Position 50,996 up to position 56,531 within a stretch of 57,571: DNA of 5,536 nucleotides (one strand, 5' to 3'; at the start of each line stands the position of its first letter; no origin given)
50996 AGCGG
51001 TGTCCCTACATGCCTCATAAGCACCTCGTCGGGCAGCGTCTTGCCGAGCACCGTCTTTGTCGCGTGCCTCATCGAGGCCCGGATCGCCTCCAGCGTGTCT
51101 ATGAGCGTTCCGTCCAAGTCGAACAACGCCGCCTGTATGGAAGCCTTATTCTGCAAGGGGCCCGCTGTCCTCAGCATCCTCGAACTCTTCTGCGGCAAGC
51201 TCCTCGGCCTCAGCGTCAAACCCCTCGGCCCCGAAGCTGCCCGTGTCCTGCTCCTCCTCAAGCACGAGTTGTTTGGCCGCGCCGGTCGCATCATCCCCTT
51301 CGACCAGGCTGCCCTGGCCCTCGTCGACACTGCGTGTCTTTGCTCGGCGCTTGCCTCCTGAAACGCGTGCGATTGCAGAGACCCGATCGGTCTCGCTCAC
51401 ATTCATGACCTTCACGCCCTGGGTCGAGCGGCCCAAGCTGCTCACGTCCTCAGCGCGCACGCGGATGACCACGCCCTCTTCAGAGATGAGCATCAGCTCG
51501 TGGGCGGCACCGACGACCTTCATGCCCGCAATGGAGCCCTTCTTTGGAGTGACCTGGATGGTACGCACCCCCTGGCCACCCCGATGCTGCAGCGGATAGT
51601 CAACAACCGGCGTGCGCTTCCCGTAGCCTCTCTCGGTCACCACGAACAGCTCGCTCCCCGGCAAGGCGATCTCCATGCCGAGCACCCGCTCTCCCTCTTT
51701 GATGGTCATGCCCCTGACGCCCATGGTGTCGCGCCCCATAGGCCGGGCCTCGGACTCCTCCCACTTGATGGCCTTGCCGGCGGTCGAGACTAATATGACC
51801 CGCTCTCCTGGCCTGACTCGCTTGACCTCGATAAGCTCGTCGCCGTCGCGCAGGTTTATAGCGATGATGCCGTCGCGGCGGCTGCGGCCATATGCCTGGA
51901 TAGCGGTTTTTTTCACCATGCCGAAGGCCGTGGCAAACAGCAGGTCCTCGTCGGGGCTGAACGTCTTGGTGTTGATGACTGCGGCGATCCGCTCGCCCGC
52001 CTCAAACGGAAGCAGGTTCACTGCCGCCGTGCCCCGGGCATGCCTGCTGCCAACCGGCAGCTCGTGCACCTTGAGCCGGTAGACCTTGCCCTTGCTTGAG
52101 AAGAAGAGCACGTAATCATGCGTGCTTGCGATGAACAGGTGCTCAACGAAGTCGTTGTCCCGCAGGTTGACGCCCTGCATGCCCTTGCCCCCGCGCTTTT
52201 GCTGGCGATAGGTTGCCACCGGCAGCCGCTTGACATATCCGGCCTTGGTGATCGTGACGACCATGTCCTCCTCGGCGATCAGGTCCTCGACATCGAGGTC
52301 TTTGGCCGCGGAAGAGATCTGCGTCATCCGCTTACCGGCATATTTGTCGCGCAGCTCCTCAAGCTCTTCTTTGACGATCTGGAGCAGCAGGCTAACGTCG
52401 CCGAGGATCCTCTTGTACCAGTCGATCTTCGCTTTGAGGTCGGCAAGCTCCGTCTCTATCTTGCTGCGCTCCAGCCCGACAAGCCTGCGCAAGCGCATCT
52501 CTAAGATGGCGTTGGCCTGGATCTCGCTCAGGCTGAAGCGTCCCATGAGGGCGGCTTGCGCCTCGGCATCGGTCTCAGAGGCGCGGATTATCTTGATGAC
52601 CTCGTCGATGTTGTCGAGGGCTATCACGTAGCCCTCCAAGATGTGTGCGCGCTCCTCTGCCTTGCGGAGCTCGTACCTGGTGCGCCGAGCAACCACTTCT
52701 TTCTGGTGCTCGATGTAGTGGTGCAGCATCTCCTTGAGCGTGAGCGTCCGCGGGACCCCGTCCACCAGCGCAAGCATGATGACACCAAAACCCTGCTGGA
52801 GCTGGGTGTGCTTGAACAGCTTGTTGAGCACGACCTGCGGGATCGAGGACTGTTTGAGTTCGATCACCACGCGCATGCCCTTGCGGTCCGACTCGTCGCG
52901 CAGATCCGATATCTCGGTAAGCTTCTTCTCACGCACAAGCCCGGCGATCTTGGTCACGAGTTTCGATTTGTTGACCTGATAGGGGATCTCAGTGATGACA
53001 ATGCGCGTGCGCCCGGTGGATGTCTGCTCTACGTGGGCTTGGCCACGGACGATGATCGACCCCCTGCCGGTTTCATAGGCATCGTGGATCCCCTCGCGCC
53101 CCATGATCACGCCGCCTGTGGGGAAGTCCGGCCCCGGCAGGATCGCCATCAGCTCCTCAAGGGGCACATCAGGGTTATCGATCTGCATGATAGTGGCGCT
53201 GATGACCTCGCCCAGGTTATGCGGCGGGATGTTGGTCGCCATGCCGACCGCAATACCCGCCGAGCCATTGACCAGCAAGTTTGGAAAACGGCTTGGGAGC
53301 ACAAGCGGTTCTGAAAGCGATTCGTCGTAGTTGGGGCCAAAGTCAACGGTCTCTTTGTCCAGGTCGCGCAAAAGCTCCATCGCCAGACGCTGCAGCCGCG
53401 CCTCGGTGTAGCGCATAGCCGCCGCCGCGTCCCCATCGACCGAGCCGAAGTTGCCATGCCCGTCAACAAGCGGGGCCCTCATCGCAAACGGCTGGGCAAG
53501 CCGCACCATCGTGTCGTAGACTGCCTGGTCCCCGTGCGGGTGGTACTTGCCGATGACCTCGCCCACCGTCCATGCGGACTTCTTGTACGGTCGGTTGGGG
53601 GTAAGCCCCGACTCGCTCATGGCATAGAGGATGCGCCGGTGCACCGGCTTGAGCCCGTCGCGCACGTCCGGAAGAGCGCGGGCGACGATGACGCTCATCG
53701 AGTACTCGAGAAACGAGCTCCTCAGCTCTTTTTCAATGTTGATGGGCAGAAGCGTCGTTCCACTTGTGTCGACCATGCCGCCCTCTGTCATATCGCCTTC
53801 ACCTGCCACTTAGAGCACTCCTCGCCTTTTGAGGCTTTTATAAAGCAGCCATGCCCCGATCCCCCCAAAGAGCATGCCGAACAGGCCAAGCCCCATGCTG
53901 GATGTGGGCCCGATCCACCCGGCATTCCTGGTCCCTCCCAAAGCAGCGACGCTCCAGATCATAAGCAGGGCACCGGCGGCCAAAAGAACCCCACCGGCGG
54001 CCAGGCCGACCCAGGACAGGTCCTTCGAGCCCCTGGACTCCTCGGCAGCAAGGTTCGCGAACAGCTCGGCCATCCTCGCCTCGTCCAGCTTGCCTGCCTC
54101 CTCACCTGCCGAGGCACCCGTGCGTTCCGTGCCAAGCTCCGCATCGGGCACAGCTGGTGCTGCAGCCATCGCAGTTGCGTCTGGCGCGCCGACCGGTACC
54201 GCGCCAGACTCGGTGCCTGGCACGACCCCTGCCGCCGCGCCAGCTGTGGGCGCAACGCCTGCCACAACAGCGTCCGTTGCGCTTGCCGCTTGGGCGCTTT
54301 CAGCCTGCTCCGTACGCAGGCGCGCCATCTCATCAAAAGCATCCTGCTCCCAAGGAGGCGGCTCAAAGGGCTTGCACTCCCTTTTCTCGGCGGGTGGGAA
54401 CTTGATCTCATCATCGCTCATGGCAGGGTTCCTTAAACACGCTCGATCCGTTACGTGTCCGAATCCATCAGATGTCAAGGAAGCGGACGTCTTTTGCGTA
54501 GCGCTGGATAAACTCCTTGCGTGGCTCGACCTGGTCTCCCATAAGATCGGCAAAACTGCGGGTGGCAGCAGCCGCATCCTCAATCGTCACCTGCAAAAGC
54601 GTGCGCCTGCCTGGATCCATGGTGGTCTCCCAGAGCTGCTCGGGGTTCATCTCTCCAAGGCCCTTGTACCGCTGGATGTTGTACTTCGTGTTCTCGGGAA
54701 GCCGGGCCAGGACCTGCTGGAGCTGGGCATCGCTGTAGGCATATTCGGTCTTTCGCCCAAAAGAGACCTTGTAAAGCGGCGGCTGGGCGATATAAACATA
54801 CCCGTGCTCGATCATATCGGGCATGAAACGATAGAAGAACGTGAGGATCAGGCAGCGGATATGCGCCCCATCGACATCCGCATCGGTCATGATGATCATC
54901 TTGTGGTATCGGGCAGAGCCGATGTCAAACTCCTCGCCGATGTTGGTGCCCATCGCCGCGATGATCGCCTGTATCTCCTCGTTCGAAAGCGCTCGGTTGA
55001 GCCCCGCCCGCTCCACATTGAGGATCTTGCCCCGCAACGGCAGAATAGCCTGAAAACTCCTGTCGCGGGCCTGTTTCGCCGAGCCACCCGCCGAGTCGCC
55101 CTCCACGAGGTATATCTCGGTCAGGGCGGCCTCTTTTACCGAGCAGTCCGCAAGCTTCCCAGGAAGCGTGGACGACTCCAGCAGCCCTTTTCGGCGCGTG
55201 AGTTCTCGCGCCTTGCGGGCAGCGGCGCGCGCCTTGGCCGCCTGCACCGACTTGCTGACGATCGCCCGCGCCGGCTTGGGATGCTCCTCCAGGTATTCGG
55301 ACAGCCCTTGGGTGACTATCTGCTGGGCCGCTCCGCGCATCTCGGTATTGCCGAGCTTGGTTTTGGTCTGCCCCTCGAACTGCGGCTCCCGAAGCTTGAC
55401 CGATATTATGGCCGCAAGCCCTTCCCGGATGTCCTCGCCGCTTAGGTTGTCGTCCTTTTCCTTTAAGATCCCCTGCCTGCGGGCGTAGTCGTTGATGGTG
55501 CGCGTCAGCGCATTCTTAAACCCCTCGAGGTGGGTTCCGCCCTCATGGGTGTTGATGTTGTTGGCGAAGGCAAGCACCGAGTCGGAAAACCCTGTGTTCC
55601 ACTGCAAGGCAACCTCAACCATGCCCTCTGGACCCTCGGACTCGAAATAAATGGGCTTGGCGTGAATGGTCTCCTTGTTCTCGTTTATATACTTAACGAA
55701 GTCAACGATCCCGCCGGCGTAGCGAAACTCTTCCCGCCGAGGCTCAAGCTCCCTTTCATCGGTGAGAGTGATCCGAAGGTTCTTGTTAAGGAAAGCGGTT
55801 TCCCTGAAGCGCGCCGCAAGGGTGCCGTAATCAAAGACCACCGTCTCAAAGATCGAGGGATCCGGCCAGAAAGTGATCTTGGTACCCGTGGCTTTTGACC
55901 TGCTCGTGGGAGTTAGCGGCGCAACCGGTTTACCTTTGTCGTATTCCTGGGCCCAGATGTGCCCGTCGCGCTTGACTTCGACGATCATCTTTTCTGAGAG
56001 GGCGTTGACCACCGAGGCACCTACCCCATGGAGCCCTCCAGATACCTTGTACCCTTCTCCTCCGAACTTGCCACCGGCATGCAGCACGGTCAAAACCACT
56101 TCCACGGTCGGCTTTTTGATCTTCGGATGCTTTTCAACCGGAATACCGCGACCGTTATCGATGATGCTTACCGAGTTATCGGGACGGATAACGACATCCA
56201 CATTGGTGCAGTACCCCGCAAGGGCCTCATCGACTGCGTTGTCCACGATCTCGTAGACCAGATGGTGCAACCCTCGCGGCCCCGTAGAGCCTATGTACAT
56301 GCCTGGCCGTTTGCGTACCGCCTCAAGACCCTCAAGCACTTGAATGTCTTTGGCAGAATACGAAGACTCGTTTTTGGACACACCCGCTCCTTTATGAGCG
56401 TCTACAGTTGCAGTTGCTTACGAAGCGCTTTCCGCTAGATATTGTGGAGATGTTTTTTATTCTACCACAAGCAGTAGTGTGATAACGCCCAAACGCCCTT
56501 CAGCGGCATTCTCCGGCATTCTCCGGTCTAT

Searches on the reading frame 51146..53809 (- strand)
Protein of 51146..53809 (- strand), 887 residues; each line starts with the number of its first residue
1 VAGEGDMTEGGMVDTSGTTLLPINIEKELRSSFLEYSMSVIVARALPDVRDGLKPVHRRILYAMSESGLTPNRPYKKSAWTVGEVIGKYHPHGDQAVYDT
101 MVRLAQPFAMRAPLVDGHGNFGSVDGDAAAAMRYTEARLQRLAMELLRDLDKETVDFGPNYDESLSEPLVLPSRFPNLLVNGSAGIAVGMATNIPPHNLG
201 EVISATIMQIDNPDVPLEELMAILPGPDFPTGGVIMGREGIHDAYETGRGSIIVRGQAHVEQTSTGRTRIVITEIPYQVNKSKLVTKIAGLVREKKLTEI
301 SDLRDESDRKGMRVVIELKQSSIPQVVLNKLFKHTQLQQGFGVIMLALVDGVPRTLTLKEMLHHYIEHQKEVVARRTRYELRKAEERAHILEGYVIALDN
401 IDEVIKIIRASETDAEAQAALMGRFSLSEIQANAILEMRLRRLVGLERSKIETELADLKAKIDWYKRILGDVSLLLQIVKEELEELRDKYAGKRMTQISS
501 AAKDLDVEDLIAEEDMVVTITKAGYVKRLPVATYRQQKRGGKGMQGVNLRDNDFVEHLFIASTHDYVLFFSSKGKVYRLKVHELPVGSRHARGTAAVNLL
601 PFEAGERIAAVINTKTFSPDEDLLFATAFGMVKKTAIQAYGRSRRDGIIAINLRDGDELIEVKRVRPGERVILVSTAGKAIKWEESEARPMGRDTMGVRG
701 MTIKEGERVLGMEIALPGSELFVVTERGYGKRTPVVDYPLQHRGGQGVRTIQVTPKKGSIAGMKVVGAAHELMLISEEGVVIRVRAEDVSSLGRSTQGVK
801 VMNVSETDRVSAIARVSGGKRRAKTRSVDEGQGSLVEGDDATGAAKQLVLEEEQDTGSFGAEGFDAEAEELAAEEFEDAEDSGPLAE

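Call 9: search_protein_families(library=pfam, proteins=[window:51146-53809:-], max_evalue=0.001)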
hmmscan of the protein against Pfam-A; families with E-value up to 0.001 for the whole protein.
window:51146-53809:- (887 aa): 2 families
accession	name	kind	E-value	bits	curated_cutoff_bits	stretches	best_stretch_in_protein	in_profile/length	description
PF00521.26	DNA_topoisoIV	-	3.3e-167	557.2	31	1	44-484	1-432/432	DNA gyrase/topoisomerase IV, subunit A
PF03989.18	DNA_gyraseA_C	-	2.6e-75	248.1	27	6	515-561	1-47/48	DNA gyrase C-terminal domain, beta-propeller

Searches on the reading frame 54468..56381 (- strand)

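Call 9: search_protein_families(library=pfam, proteins=[window:54468-56381:-], max_evalue=0.001)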
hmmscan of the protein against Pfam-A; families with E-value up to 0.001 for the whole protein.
window:54468-56381:- (637 aa): 4 families
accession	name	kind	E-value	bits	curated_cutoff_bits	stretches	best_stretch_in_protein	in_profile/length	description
PF00204.31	DNA_gyraseB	-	4.9e-63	212.2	27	1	224-393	1-172/173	DNA gyrase B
PF00986.26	DNA_gyraseB_C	-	1e-31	109.3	29.8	1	565-626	2-63/63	DNA gyrase B subunit, carboxyl terminus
PF02518.31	HATPase_c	-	2.7e-18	66.9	26.4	1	35-174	3-108/111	Histidine kinase-, DNA gyrase B-, and HSP90-like ATPase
PF01751.28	Toprim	-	1e-17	64.5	23.1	1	422-533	1-95/96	Toprim domain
